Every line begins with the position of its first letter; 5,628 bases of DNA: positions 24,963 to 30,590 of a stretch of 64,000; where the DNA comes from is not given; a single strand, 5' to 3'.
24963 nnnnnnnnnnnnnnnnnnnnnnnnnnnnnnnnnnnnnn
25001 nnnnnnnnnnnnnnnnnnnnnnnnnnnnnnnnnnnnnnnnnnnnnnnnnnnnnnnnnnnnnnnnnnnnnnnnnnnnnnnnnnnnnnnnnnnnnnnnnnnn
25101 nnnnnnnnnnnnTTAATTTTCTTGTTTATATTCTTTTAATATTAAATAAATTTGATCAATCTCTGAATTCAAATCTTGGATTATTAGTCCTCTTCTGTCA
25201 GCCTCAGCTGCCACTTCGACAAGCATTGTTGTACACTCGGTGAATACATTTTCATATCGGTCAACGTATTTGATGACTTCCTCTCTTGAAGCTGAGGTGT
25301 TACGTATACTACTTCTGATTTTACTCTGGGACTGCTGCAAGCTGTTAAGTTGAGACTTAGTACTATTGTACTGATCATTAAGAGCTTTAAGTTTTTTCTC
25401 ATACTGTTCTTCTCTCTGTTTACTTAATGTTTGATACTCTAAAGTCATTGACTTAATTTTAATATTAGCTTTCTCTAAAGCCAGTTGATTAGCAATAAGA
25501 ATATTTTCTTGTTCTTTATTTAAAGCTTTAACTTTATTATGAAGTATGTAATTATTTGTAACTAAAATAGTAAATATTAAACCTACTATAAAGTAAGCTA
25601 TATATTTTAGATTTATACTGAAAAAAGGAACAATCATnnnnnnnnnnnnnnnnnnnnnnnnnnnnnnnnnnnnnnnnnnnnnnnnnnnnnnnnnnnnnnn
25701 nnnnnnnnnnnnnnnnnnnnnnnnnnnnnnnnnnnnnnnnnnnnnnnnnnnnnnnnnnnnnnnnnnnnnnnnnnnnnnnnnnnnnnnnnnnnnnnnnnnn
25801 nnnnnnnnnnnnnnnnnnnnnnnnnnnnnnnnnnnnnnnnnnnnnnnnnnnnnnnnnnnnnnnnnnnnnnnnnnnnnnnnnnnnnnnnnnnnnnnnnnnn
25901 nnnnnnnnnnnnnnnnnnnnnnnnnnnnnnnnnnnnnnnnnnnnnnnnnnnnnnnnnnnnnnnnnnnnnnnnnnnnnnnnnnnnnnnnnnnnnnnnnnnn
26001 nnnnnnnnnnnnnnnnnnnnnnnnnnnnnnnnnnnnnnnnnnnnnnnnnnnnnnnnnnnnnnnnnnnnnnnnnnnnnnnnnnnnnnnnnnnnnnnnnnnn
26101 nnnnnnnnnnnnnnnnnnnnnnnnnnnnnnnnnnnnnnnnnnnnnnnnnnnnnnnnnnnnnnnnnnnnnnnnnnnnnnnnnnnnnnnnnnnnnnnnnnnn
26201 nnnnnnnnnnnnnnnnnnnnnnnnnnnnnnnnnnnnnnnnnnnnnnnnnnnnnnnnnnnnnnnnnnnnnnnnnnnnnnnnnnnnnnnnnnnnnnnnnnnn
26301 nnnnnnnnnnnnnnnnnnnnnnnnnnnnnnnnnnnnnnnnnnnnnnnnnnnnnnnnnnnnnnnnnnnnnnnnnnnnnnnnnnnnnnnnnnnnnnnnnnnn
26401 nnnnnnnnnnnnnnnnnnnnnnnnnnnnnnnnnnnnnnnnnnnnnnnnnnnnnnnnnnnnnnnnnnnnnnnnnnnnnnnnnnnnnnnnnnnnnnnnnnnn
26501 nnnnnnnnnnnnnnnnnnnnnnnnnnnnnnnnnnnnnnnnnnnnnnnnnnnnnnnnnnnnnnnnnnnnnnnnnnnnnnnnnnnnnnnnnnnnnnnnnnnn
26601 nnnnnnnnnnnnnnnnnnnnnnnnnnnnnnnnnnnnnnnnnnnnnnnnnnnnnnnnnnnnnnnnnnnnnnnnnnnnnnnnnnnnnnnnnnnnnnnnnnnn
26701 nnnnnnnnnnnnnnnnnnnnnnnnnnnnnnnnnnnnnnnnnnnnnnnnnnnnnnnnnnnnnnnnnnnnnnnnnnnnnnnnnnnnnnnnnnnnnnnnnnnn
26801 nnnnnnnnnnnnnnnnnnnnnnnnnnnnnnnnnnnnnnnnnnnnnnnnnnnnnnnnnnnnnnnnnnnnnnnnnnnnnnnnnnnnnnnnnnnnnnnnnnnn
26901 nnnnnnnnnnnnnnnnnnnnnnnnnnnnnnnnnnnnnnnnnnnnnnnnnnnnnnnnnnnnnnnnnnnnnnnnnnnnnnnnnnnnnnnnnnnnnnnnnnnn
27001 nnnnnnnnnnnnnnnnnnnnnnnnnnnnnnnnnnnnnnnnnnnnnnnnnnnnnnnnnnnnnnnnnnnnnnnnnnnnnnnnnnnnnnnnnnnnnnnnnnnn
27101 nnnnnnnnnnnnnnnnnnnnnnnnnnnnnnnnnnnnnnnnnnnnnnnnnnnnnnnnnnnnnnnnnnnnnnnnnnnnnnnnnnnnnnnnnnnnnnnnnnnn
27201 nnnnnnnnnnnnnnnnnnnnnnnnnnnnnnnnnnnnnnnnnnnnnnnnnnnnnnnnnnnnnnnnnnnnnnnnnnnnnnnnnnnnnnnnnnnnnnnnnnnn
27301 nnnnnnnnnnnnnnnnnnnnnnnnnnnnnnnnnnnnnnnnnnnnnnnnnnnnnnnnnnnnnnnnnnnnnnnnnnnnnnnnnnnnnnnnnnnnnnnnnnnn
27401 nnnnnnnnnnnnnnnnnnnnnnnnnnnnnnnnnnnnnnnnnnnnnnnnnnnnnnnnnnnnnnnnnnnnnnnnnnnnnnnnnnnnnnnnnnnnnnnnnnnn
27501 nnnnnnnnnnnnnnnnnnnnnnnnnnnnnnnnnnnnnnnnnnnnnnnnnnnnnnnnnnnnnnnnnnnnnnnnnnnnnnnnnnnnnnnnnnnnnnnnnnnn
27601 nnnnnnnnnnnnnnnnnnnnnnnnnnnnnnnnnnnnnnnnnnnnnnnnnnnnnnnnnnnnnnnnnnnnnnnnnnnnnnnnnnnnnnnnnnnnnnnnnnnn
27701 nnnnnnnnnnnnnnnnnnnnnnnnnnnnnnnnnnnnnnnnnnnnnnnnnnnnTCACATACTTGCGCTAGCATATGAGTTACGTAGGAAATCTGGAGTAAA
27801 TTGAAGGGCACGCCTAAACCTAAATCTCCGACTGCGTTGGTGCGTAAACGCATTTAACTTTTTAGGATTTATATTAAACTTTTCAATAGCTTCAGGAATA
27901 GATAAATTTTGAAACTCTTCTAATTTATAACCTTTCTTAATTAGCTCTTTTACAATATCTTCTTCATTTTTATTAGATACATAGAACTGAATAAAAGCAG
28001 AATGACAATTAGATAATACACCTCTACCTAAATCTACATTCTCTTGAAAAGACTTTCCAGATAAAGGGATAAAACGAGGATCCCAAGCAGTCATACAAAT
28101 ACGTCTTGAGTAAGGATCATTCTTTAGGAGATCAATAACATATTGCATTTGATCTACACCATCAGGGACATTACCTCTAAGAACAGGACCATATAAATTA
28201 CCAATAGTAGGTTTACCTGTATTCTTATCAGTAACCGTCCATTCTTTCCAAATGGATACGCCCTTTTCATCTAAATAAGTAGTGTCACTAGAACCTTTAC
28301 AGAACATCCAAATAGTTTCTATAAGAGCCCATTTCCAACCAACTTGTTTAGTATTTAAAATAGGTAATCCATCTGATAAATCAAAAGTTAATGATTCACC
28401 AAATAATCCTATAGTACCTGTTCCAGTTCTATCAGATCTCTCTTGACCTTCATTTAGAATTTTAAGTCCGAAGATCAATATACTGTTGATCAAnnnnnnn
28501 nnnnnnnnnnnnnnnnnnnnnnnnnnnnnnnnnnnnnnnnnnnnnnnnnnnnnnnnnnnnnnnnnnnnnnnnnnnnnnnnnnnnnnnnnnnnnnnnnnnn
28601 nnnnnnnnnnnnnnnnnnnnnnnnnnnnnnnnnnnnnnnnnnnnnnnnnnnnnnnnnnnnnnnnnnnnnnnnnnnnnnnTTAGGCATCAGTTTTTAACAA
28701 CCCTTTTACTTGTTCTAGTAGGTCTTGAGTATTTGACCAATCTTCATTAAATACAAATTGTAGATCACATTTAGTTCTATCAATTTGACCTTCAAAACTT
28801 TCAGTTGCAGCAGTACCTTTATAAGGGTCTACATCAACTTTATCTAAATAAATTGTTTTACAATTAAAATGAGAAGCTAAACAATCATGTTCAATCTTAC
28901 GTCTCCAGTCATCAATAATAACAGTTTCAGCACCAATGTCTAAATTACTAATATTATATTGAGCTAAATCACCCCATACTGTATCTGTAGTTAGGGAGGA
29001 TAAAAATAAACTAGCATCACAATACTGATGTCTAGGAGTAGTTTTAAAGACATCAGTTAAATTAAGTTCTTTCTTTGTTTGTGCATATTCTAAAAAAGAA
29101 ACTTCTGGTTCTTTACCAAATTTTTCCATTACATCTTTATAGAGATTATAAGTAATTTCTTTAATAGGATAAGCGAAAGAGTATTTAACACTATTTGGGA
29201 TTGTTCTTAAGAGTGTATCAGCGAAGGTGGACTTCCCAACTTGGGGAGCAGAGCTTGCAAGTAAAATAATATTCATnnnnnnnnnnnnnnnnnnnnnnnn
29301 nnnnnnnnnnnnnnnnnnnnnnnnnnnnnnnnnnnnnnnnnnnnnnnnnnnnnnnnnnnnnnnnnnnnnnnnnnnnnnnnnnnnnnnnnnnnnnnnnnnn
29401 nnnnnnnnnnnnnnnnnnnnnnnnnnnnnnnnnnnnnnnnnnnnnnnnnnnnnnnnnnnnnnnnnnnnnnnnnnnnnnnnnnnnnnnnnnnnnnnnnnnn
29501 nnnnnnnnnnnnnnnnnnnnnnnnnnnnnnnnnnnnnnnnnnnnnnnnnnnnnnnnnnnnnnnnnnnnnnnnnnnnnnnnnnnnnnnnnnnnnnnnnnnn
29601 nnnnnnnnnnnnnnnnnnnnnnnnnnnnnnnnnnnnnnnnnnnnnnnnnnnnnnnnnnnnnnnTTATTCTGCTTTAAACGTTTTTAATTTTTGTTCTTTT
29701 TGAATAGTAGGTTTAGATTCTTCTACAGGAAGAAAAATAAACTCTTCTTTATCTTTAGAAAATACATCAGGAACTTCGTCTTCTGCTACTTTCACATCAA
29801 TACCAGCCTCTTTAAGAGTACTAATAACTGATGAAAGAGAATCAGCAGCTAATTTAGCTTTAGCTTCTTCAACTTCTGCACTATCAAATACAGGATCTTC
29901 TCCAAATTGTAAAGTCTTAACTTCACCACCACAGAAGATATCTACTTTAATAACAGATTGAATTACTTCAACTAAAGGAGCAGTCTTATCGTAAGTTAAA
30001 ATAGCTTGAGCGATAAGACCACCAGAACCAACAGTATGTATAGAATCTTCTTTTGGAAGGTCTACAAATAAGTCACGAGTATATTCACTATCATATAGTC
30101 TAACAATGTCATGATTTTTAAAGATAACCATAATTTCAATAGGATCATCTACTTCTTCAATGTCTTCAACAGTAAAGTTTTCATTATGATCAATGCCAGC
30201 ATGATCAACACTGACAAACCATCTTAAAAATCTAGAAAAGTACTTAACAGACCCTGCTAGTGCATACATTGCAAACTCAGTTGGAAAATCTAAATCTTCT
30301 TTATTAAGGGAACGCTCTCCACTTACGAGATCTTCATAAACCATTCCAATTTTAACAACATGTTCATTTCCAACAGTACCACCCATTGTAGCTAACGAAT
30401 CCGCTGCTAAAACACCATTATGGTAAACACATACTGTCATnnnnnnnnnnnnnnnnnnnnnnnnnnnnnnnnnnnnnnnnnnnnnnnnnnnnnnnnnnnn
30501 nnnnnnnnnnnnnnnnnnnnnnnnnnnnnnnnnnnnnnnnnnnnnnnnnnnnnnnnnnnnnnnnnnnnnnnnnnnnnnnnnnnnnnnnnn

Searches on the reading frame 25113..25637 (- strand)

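Call 58: search_protein_families(library=phrogs, proteins=[window:25113-25637:-], max_evalue=0.00001)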
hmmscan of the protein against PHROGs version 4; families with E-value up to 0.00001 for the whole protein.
window:25113-25637:- (174 aa): 1 family
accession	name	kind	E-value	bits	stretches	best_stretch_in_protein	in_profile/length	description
phrog_5777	-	unknown function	7.9e-07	30.5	1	16-147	11-149/169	-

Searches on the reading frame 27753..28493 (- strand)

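Call 58: search_protein_families(library=phrogs, proteins=[window:27753-28493:-], max_evalue=0.00001)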
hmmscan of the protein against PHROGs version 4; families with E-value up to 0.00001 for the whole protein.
window:27753-28493:- (246 aa): 2 families
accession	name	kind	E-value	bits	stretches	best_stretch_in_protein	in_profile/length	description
phrog_160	-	DNA, RNA and nucleotide metabolism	9.6e-41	140.8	1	11-221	42-211/335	thymidylate synthase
phrog_5682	-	DNA, RNA and nucleotide metabolism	2.6e-06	27.9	1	59-140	6-77/209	thymidylate synthase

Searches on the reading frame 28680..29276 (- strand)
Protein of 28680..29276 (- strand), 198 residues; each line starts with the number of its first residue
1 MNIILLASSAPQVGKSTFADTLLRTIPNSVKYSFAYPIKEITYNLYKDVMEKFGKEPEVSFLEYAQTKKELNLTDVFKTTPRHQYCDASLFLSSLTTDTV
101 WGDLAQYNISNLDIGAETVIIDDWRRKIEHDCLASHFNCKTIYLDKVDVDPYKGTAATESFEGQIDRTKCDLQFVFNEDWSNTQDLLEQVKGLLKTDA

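Call 58: search_protein_families(library=phrogs, proteins=[window:28680-29276:-], max_evalue=0.00001)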
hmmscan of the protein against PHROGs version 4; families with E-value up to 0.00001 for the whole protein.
window:28680-29276:- (198 aa): 1 family
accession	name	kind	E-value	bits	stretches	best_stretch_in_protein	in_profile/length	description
phrog_139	-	other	9.4e-14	52.5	1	1-193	83-259/342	deoxynucleoside monophosphate kinase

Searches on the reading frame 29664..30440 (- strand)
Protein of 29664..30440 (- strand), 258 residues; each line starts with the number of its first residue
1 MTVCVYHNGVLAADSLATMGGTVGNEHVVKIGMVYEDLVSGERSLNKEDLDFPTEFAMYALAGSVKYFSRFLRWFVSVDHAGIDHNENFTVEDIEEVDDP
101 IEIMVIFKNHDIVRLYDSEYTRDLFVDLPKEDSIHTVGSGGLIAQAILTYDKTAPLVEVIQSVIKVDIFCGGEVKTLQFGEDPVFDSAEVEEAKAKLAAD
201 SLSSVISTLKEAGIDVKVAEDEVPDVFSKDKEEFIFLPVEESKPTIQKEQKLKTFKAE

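Call 58: search_protein_families(library=phrogs, proteins=[window:29664-30440:-], max_evalue=0.00001)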
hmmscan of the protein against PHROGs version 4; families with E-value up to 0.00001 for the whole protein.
window:29664-30440:- (258 aa): 1 family
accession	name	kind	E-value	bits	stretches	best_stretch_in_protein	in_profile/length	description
phrog_1040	-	other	1.9e-39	136.9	1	1-257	14-227/277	peptidase HslV family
